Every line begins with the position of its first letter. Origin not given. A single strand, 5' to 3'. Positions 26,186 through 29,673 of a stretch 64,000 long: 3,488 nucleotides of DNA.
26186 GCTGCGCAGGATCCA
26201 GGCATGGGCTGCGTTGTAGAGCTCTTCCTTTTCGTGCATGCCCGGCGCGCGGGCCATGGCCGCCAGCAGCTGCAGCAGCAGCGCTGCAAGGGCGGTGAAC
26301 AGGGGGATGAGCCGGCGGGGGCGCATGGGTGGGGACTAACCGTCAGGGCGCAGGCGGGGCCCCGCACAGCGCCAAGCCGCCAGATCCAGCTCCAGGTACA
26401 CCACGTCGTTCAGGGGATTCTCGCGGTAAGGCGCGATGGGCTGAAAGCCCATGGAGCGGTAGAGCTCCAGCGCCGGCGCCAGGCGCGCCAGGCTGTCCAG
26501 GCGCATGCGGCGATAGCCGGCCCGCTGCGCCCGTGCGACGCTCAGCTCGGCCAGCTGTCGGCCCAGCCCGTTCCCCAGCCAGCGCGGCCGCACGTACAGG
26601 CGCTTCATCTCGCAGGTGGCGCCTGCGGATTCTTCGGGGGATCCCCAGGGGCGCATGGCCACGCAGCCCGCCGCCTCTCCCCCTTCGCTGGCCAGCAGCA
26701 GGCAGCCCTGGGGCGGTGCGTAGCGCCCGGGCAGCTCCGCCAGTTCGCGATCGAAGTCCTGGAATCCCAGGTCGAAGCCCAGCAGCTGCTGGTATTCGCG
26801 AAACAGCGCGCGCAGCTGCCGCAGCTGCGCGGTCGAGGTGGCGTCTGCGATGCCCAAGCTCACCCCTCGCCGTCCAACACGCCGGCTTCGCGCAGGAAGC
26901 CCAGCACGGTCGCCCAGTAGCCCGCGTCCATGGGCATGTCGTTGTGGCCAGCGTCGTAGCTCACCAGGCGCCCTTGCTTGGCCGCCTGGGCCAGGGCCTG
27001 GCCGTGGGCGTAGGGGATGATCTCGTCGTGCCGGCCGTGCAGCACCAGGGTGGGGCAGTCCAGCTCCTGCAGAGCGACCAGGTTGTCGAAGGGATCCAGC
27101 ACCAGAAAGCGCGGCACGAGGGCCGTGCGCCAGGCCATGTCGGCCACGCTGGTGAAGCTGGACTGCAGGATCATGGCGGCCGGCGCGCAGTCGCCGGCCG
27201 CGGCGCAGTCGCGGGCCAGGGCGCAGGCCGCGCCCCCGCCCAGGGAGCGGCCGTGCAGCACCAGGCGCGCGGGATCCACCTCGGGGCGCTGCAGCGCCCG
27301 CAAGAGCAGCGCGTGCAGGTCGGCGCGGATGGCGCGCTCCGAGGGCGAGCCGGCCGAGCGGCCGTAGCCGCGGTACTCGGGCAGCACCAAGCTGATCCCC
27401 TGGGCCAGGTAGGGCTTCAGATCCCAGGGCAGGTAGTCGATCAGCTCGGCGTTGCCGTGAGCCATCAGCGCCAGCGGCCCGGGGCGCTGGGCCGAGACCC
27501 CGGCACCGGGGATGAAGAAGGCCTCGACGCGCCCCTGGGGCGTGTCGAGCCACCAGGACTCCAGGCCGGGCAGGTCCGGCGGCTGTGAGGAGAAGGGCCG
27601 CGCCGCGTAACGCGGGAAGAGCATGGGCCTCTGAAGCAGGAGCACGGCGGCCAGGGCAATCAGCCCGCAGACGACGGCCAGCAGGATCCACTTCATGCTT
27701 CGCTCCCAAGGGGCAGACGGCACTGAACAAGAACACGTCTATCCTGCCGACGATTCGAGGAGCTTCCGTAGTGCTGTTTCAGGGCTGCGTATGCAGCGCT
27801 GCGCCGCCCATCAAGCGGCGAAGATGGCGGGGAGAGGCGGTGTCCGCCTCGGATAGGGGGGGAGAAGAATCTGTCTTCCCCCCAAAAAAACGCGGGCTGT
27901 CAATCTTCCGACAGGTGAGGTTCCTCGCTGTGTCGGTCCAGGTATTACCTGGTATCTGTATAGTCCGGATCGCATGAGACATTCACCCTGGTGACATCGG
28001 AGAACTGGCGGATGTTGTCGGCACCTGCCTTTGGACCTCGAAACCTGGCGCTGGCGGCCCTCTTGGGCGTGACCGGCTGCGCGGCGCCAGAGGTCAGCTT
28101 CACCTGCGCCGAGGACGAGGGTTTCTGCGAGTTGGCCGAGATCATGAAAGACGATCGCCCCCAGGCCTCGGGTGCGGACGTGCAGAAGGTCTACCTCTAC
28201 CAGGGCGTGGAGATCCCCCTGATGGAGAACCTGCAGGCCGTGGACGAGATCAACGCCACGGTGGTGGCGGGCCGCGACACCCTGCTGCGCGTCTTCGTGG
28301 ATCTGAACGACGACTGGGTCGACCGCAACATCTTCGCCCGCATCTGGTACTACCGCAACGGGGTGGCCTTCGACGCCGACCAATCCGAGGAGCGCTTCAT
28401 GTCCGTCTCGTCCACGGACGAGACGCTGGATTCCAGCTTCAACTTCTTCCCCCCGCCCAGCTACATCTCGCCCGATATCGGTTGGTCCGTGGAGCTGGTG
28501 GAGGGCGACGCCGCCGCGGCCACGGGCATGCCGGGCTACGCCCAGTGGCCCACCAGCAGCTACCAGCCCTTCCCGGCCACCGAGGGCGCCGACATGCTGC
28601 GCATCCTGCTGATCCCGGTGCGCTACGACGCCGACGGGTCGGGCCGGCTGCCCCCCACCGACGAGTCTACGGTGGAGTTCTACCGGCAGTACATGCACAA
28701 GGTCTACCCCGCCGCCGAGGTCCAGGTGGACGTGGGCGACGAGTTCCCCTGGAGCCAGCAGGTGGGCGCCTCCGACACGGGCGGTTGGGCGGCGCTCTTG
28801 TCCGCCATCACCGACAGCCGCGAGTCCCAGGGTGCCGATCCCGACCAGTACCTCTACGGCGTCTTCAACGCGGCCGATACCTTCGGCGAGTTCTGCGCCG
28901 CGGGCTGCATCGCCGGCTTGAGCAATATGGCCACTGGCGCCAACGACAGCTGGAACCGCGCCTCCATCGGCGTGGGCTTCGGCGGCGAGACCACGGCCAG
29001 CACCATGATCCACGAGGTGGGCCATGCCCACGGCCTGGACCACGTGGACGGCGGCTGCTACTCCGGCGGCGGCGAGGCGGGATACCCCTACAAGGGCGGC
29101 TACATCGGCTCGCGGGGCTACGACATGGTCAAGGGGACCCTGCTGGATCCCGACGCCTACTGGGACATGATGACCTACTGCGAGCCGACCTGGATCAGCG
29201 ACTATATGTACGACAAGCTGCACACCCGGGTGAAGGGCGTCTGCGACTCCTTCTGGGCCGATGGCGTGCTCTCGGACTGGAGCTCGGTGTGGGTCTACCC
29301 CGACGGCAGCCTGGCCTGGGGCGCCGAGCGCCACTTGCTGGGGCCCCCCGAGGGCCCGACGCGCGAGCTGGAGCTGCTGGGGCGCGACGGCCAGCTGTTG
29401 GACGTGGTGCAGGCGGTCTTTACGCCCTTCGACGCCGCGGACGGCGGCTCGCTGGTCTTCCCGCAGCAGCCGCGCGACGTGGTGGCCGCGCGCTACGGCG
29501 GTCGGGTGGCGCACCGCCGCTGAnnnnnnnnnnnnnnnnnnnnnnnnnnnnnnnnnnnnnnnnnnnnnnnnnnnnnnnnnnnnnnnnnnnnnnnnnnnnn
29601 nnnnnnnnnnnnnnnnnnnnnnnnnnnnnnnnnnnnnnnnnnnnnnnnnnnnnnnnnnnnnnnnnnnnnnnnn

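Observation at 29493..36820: Operon of a PilT-family ATPase, a dual-PilZ protein and a B12-binding radical SAM enzyme, divergent from tldD-tldE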

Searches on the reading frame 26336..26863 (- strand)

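Call 26: search_protein_families(library=pfam, proteins=[window:26336-26863:-], max_evalue=0.001)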
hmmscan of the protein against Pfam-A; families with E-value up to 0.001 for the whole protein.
window:26336-26863:- (175 aa): 3 families
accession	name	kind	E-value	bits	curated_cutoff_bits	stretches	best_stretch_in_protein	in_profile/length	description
PF00583.31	Acetyltransf_1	-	1.1e-14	55.2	20.7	1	41-140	21-116/116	Acetyltransferase (GNAT) family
PF13508.13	Acetyltransf_7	-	1.2e-11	45.2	27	1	52-142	2-84/84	Acetyltransferase (GNAT) domain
PF13673.13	Acetyltransf_10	-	8.1e-07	29.5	23.6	1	55-148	33-115/128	Acetyltransferase (GNAT) domain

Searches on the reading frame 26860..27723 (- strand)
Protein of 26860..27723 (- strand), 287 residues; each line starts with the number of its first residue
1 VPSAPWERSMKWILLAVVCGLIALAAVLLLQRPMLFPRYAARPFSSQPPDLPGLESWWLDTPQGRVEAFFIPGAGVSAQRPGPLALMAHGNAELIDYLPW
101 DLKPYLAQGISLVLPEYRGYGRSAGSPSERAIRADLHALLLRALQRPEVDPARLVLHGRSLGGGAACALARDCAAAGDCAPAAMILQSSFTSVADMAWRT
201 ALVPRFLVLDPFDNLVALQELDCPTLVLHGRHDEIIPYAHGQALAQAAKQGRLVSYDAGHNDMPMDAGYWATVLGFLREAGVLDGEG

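Call 9: search_protein_families(library=pfam, proteins=[window:26860-27723:-], max_evalue=0.01)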
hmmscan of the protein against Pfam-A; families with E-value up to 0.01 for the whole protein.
window:26860-27723:- (287 aa): 10 families
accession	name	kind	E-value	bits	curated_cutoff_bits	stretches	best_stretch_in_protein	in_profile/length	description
PF12146.15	Hydrolase_4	-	4.8e-11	42.9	27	2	89-195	11-115/239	Serine aminopeptidase, S33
PF00561.26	Abhydrolase_1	-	9.3e-11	42.3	25.8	2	86-171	4-88/245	alpha/beta hydrolase fold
PF00326.27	Peptidase_S9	-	2.3e-06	27.7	22.6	1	135-249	47-171/213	Prolyl oligopeptidase family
PF12697.13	Abhydrolase_6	-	3.9e-06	28.1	26.3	1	86-174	2-85/217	Alpha/beta hydrolase family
PF08386.16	Abhydrolase_4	-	0.0011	19.5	21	1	222-267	34-81/103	TAP-like protein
PF07859.19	Abhydrolase_3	-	0.0015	18.8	25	1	146-192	65-111/210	alpha/beta hydrolase fold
PF03959.19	FSH1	-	0.0019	18.3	21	1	184-260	137-199/211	Serine hydrolase (FSH1)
PF01738.24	DLH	-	0.002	18.2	21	0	125-250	70-175/217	Dienelactone hydrolase family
PF20434.5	BD-FAE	-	0.0022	18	26.8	0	220-246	187-213/215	BD-FAE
PF03583.20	LIP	-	0.0036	17.1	23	0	102-171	19-90/286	Secretory lipase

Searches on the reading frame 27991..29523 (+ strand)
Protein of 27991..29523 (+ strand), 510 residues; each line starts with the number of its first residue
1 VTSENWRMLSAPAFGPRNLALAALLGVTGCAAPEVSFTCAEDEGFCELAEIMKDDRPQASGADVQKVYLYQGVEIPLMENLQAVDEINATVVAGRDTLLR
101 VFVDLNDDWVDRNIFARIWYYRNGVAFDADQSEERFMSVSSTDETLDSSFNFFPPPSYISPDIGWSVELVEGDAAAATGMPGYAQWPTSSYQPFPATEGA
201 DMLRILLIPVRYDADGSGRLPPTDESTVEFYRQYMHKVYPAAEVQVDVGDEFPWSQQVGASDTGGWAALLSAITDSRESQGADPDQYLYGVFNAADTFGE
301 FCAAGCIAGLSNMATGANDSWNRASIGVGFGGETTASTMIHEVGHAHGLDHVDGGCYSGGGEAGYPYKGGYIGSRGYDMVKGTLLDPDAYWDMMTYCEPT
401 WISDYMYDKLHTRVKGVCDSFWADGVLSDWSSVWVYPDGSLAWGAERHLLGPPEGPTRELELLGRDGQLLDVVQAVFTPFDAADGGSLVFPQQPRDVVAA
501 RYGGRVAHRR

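Call 9: search_protein_families(library=pfam, proteins=[window:27991-29523:+], max_evalue=0.01)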
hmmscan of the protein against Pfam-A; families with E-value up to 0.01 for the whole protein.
window:27991-29523:+ (510 aa): 1 family
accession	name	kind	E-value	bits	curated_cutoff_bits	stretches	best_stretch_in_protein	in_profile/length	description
PF10462.15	Peptidase_M66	-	7.6e-06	25.6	20.6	1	325-386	182-243/306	Peptidase M66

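Call 11: search_protein_families(library=ncbifam, proteins=[window:27991-29523:+], max_evalue=0.01)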
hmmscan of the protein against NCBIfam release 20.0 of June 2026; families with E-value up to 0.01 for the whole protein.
window:27991-29523:+ (510 aa): 0 families

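Call 69: search_protein_families(library=padloc, proteins=[window:27991-29523:+], max_evalue=0.001)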
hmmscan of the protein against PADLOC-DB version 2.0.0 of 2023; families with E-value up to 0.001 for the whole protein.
window:27991-29523:+ (510 aa): 0 families
